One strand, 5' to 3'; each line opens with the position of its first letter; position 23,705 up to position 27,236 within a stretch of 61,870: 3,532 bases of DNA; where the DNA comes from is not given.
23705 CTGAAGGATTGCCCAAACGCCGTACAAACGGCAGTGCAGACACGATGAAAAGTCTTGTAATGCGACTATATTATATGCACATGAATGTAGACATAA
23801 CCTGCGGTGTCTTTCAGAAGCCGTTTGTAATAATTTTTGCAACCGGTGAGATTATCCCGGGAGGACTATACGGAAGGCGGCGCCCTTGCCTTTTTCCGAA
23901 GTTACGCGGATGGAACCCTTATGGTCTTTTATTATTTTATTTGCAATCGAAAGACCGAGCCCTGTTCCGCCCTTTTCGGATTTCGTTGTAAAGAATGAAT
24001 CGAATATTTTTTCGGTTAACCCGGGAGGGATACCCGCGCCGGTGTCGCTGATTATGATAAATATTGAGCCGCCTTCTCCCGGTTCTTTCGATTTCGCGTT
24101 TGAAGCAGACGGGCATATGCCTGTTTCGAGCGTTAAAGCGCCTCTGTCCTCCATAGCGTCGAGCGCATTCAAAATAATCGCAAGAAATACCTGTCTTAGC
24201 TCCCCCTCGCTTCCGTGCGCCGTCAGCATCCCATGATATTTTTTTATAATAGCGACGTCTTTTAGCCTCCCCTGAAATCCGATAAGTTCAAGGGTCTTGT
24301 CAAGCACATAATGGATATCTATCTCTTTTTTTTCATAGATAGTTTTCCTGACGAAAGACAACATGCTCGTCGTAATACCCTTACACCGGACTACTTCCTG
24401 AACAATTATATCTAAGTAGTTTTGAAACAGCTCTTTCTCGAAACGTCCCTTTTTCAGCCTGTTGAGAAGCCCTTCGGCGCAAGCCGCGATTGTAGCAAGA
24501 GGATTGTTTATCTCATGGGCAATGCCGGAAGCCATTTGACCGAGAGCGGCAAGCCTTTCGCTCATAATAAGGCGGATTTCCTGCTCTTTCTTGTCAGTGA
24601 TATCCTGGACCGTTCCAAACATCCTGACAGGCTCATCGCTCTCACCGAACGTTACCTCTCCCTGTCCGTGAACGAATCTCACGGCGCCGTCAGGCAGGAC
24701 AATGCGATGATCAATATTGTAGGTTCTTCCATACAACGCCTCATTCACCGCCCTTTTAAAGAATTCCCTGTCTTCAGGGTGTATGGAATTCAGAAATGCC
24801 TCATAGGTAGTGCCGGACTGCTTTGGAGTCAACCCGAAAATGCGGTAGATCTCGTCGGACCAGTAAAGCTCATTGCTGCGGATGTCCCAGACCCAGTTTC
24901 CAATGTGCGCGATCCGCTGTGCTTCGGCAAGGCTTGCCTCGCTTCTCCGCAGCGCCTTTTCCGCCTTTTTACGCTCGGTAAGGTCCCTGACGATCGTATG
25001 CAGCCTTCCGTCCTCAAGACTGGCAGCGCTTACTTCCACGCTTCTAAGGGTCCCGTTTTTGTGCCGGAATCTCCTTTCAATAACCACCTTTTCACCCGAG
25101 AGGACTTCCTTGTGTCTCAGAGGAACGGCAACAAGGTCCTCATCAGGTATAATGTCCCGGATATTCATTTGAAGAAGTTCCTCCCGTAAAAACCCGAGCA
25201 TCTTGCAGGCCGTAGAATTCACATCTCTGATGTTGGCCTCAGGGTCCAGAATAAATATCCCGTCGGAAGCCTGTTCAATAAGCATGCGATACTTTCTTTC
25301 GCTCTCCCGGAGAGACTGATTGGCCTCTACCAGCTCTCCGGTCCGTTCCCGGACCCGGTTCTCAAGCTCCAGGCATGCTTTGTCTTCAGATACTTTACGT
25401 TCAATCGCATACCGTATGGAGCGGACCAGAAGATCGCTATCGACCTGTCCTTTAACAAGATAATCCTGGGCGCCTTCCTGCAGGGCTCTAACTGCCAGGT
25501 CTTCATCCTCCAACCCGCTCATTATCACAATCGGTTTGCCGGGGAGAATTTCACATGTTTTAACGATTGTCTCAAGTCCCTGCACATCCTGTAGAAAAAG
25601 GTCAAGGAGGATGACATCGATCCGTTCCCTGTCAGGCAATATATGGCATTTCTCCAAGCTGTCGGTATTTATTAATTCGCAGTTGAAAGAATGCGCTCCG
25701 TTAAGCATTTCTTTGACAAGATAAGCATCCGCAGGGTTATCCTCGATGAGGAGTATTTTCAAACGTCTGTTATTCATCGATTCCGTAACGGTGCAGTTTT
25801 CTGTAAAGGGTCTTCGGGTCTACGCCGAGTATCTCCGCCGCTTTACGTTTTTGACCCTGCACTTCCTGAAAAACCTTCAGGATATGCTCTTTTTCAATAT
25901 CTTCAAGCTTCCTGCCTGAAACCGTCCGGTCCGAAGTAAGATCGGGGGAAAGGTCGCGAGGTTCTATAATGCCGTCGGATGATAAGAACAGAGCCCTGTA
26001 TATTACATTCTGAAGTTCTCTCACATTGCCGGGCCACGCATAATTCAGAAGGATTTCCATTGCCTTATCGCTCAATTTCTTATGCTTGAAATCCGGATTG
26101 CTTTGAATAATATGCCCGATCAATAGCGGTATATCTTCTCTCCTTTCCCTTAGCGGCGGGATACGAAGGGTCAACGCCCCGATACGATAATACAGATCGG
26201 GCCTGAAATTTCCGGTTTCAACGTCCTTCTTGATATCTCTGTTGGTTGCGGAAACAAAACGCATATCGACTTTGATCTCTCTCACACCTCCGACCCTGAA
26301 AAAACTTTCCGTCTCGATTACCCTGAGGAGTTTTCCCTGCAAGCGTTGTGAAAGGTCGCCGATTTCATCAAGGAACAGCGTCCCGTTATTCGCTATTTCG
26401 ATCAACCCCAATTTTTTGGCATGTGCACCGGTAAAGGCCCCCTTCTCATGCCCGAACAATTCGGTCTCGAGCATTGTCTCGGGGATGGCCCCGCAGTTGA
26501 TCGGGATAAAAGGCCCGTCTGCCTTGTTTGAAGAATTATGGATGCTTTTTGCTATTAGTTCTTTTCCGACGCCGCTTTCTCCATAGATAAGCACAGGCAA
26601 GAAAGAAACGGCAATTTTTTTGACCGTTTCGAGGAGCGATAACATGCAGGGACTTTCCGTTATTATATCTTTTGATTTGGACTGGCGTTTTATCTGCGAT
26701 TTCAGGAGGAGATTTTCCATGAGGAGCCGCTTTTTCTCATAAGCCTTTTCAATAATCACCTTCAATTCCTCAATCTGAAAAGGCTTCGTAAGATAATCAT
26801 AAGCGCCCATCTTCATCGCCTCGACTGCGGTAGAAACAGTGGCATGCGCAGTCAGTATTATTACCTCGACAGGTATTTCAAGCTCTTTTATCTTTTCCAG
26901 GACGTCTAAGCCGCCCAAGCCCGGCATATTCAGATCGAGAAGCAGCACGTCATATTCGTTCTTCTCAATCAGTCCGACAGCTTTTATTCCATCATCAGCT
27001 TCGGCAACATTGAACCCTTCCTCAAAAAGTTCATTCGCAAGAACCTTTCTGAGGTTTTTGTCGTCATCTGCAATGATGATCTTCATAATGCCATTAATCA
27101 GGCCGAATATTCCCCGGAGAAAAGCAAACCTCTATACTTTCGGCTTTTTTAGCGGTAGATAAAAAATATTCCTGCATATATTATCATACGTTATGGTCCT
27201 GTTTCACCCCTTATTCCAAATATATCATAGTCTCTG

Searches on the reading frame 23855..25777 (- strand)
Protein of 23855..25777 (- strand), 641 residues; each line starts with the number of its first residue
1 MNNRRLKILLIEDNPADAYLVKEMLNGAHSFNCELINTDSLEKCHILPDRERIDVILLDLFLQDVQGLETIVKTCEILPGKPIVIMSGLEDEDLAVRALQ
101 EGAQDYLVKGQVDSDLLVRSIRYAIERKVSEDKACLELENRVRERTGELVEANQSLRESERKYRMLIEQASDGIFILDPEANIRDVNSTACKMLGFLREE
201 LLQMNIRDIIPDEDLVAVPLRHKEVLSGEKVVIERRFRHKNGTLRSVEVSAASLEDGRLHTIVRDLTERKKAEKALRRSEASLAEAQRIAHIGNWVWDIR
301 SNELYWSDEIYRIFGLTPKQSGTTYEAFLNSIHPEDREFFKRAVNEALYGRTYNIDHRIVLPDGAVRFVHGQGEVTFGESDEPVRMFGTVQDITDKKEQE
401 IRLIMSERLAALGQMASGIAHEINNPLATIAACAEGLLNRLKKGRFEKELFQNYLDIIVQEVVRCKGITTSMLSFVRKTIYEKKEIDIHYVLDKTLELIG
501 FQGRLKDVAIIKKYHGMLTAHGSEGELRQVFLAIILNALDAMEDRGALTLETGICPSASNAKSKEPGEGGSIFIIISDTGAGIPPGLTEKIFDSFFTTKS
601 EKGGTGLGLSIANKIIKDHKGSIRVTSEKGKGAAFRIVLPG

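Call 28: search_protein_families(library=pfam, proteins=[window:23855-25777:-], max_evalue=0.00001)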
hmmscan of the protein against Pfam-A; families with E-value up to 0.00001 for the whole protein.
window:23855-25777:- (641 aa): 8 families
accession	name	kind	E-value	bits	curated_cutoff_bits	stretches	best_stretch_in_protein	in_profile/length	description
PF08447.18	PAS_3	-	5.6e-31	107.1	25.6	2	304-390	2-89/89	PAS fold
PF02518.31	HATPase_c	-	3.8e-21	76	26.4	1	524-640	3-108/111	Histidine kinase-, DNA gyrase B-, and HSP90-like ATPase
PF00989.32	PAS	-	1.6e-20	73.7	22.6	1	162-257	2-99/113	PAS fold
PF08448.16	PAS_4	-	4.1e-17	62.8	23.1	1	168-270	2-109/110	PAS fold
PF13426.13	PAS_9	-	6.2e-15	55.8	27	1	171-268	1-103/103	PAS domain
PF00072.30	Response_reg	-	3.2e-14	53.5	30.2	1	8-117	1-107/111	Response regulator receiver domain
PF00512.31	HisKA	-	8.7e-12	45.4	26.9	1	412-478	2-63/66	His Kinase A (phospho-acceptor) domain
PF13188.13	PAS_8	-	2.5e-11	43.5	21.8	1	162-208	2-48/65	PAS domain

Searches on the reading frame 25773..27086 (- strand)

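Call 28: search_protein_families(library=pfam, proteins=[window:25773-27086:-], max_evalue=0.00001)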
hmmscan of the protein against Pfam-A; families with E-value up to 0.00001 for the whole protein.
window:25773-27086:- (438 aa): 5 families
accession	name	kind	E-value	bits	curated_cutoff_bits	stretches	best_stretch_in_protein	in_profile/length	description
PF00158.32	Sigma54_activat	-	7.5e-66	221.4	20.2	1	141-307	1-167/168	Sigma-54 interaction domain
PF00072.30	Response_reg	-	1.5e-31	109.3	30.2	1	3-112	1-110/111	Response regulator receiver domain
PF14532.12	Sigma54_activ_2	-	5.5e-24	85.4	25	1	144-312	3-138/138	Sigma-54 interaction domain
PF25601.1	AAA_lid_14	-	1.1e-23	83.2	27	1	313-389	1-80/87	AAA+ ATPase lid domain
PF02954.25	HTH_8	-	9.9e-12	44.8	22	1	394-434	2-42/42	Bacterial regulatory protein, Fis family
